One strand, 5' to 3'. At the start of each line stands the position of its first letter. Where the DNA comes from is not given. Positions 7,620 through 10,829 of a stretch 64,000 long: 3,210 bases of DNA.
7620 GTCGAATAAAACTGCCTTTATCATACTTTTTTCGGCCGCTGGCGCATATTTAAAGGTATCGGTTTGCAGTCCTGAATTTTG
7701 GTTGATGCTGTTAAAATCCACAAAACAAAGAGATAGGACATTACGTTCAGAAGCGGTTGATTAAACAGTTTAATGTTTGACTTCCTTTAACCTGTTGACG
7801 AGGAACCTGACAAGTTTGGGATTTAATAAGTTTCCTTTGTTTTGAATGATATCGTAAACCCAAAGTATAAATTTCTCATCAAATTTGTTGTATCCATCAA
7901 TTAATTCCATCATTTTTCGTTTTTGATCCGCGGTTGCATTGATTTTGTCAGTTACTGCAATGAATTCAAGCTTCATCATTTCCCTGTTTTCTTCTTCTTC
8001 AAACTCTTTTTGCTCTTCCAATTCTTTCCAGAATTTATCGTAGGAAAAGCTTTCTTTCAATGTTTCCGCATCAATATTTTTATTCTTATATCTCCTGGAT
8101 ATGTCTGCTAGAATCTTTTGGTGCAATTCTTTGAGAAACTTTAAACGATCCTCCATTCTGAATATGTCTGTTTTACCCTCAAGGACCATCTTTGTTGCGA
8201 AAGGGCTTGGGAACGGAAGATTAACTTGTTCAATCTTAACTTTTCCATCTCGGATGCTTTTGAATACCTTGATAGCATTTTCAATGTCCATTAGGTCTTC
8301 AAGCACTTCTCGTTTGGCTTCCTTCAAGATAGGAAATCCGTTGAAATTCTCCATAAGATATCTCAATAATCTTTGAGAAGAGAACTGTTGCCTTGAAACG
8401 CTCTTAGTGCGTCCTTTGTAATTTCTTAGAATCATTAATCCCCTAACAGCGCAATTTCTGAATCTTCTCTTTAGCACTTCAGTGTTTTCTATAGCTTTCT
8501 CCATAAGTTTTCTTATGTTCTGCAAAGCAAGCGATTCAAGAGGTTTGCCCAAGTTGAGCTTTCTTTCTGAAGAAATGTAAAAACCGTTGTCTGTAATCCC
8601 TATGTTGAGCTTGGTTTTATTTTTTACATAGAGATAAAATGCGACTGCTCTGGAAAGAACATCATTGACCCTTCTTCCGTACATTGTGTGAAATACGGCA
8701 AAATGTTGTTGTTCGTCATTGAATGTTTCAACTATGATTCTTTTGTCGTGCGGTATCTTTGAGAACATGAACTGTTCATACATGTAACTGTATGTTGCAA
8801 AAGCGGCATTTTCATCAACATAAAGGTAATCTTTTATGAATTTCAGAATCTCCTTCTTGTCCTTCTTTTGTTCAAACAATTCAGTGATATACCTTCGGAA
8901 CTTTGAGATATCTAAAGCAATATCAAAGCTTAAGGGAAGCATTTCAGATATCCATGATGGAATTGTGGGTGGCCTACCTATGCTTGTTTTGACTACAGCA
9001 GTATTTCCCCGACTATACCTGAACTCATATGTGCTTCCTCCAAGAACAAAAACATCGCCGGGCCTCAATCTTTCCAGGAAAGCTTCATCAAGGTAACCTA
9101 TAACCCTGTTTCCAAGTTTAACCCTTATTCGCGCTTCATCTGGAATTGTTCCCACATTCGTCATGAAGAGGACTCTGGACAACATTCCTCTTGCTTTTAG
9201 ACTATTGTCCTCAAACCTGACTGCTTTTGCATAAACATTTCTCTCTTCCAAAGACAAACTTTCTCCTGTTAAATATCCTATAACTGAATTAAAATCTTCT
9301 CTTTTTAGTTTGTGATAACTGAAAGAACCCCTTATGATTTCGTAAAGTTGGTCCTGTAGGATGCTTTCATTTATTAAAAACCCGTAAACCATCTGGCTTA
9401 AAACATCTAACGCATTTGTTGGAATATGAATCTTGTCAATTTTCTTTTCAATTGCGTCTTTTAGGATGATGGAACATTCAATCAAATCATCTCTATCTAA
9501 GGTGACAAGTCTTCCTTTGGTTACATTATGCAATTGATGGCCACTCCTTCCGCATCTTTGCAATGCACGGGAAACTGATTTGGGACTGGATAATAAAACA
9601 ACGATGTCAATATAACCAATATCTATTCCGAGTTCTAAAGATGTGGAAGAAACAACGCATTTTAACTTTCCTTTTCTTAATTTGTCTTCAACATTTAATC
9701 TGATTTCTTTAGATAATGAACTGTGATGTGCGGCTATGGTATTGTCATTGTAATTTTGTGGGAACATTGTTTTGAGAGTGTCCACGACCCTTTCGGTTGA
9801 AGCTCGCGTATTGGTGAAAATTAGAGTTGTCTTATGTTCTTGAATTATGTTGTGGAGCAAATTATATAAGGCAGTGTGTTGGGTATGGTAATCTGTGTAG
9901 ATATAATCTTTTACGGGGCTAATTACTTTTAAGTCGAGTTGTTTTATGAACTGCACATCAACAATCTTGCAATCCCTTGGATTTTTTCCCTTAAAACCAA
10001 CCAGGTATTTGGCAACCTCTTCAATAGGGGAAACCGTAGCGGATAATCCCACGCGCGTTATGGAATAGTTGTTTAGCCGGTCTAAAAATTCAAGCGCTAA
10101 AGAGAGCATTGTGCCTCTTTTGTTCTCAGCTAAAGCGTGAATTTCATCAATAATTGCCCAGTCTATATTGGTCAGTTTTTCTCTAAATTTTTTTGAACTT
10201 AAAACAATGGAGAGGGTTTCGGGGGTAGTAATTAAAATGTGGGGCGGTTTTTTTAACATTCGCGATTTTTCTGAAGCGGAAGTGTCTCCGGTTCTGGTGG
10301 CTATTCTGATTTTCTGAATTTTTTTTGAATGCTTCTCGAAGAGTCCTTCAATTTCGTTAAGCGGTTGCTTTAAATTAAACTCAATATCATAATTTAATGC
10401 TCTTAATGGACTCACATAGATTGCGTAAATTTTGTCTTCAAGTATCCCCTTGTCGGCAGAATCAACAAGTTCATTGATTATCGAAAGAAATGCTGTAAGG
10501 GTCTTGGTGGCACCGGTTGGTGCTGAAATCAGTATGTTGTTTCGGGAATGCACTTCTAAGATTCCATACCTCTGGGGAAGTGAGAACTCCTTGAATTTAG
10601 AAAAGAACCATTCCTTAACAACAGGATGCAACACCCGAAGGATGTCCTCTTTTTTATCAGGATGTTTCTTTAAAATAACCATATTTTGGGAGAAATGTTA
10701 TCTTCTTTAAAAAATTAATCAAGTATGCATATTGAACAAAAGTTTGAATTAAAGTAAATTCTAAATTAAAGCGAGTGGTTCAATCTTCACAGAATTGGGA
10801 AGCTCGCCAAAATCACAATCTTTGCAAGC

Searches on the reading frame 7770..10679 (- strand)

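Call 50: search_protein_families(library=pfam, proteins=[window:7770-10679:-], max_evalue=0.00001)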
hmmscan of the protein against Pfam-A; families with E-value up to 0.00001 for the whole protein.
window:7770-10679:- (969 aa): 5 families
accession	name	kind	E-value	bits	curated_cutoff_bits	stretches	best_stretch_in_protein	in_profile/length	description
PF08494.16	DEAD_assoc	-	6.7e-56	189.6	23.5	1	642-828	1-191/191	DEAD/H associated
PF19306.5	WH_Lhr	-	8.3e-30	103.8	27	1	411-570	5-165/168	Large helicase-related protein, winged helix domain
PF00270.35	DEAD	-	7.1e-26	91.4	26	1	36-220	4-165/167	DEAD/DEAH box helicase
PF00271.37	Helicase_C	-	1.1e-17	64.7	23.5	1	273-380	4-107/110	Helicase conserved C-terminal domain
PF04851.21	ResIII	-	3e-08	34.2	22.5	1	44-216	21-162/164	Type III restriction enzyme, res subunit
